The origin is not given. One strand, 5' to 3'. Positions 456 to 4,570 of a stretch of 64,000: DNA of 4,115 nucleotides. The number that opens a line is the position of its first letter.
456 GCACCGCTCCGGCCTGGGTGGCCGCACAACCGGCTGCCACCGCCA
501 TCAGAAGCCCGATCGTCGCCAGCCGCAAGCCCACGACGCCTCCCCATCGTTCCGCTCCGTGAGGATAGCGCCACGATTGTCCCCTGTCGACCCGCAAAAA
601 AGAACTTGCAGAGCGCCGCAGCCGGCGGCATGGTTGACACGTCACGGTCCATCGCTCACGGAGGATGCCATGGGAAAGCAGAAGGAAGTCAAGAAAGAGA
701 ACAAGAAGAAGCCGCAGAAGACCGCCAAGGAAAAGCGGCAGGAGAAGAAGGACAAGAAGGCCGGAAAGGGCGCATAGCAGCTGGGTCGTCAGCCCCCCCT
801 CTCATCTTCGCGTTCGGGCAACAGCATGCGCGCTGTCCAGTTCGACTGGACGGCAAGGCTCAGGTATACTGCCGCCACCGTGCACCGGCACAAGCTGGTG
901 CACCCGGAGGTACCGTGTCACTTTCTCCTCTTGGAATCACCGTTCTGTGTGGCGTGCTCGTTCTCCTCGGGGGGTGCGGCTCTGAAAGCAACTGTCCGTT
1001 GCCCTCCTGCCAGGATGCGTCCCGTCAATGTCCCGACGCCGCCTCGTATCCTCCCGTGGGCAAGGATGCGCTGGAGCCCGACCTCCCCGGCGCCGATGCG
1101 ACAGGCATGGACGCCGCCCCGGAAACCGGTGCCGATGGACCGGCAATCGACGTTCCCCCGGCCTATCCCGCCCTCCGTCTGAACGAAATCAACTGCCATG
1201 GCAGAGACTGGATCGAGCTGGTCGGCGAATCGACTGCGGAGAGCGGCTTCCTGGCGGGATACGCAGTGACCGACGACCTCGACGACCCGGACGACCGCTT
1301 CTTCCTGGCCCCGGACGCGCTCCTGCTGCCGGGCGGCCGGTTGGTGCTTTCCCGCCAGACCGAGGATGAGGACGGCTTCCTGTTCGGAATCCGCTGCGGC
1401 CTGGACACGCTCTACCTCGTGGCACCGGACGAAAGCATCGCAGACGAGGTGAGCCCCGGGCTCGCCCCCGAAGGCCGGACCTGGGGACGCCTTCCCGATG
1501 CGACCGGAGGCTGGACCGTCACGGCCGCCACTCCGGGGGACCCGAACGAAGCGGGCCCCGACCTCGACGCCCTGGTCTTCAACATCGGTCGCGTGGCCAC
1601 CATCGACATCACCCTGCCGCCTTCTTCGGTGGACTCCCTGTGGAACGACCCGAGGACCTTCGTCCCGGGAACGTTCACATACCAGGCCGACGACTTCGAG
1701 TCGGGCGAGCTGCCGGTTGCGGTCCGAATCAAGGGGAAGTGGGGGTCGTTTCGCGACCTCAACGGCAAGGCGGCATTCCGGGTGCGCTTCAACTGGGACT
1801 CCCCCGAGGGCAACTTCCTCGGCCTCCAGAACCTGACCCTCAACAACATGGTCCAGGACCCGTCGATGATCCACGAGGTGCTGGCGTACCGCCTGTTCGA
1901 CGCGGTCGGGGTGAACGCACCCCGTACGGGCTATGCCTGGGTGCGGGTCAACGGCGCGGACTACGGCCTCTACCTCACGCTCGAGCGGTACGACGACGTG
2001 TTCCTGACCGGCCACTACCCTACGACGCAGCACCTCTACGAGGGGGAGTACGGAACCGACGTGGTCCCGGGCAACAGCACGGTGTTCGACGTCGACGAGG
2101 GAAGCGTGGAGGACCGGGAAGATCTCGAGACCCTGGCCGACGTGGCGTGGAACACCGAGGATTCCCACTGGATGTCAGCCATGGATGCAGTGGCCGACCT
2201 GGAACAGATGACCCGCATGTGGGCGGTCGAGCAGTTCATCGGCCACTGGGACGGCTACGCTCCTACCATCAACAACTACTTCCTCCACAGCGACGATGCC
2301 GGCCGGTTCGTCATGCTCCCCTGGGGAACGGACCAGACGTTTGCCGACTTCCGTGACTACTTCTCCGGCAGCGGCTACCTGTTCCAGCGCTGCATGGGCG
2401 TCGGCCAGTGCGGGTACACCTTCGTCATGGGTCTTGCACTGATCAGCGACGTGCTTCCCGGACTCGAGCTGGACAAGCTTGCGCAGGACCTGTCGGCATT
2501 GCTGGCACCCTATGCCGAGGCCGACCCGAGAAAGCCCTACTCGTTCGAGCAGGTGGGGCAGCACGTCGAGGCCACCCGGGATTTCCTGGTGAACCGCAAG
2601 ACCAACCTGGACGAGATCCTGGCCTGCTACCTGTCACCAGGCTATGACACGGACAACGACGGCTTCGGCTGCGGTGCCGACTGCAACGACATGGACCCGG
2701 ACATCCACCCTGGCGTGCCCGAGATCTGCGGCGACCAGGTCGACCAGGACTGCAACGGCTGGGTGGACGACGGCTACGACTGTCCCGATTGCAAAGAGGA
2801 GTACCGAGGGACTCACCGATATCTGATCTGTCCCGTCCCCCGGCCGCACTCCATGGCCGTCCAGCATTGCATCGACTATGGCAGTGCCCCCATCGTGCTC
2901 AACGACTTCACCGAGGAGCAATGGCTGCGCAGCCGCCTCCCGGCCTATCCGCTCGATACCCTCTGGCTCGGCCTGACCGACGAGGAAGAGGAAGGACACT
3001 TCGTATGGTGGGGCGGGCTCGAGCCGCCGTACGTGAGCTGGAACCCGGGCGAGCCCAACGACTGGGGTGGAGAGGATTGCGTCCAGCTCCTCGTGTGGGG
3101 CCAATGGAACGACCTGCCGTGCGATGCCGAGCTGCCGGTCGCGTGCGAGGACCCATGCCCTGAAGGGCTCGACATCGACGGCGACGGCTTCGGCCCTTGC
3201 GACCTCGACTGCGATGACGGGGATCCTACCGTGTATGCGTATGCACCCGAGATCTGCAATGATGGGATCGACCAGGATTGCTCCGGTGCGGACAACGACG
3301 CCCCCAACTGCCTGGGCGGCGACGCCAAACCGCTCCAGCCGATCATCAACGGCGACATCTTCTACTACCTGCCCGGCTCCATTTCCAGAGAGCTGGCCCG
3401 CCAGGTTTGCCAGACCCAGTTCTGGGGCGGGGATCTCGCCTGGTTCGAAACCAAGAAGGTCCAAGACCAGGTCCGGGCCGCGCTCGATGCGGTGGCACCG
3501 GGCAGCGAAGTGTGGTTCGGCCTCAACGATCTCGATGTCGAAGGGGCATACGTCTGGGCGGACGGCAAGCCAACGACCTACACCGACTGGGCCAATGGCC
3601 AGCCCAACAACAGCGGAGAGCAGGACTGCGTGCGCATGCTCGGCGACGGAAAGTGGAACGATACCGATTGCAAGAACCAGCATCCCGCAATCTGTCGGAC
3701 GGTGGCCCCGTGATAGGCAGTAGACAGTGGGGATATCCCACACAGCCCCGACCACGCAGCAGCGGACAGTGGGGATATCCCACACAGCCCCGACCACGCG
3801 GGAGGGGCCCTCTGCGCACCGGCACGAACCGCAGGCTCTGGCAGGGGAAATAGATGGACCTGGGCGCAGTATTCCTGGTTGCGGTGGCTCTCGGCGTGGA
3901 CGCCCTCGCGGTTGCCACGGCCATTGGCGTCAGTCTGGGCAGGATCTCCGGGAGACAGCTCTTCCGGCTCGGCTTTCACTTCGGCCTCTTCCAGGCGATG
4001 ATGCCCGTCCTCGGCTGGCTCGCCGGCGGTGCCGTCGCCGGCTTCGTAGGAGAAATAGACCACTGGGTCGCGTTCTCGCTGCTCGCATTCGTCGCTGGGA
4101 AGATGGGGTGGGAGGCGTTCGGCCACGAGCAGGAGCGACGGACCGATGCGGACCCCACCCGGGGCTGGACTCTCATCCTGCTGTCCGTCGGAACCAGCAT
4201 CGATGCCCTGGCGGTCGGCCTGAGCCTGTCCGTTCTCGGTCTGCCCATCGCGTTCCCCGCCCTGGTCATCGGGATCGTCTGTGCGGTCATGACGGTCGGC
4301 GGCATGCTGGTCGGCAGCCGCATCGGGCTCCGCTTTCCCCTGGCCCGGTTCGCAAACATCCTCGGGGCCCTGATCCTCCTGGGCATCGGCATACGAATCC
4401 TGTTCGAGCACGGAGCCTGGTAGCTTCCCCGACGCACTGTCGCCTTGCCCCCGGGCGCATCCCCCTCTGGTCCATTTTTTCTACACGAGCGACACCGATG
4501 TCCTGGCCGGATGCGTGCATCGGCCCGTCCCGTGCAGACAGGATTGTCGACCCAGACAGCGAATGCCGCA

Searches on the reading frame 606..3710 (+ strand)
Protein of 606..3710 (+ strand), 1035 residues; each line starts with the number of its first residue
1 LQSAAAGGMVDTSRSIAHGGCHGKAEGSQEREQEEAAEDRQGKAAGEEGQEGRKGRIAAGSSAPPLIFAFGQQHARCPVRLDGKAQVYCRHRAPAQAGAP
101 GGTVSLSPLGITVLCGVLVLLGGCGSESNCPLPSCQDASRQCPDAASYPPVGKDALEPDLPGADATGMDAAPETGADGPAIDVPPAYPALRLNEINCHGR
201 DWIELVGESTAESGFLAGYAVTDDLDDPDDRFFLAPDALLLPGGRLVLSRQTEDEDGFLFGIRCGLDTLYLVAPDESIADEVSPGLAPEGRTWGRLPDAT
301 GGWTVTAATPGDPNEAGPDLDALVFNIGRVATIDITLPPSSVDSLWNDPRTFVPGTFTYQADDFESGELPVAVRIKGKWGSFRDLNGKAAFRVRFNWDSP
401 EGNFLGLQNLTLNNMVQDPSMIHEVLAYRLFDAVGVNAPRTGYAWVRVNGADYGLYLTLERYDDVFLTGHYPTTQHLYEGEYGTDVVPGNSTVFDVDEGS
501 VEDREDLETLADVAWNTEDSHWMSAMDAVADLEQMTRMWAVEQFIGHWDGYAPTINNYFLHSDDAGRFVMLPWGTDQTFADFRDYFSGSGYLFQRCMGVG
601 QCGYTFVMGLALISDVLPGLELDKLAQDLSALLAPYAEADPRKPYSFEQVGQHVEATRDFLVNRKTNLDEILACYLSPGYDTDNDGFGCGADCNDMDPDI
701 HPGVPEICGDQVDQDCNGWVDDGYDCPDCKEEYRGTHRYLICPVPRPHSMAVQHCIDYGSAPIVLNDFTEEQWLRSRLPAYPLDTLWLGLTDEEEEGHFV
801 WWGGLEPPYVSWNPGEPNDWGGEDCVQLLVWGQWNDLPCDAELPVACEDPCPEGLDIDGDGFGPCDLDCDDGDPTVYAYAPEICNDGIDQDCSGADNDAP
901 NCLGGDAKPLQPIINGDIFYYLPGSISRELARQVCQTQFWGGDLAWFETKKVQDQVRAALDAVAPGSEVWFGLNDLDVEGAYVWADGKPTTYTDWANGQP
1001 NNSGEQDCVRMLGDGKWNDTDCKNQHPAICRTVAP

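Call 66: search_protein_families(library=pfam, proteins=[window:606-3710:+], max_evalue=0.0001)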
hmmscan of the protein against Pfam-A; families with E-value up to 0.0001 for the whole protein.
window:606-3710:+ (1035 aa): 3 families
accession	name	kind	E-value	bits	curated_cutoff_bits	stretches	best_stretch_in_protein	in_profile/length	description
PF08757.17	CotH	-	2e-38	133.2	23.8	1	373-667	1-321/322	CotH kinase protein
PF00059.27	Lectin_C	-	1.8e-29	103.1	22.6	2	930-1031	7-106/107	Lectin C-type domain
PF11617.13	Cu-binding_MopE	-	1.1e-15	58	27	2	692-722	1-30/30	Putative metal-binding motif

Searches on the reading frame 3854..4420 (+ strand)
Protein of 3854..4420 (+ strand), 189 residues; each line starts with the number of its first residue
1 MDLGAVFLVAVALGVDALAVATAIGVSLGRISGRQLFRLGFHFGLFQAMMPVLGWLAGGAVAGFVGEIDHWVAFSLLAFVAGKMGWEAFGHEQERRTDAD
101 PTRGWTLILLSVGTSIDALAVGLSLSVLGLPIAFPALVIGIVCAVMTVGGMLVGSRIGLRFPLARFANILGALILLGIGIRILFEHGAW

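Call 66: search_protein_families(library=pfam, proteins=[window:3854-4420:+], max_evalue=0.0001)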
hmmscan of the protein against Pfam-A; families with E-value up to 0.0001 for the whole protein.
window:3854-4420:+ (189 aa): 1 family
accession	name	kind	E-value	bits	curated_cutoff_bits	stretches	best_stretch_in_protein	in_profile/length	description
PF02659.21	Mntp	-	6.4e-47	159.6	24.4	1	31-183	2-152/152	Putative manganese efflux pump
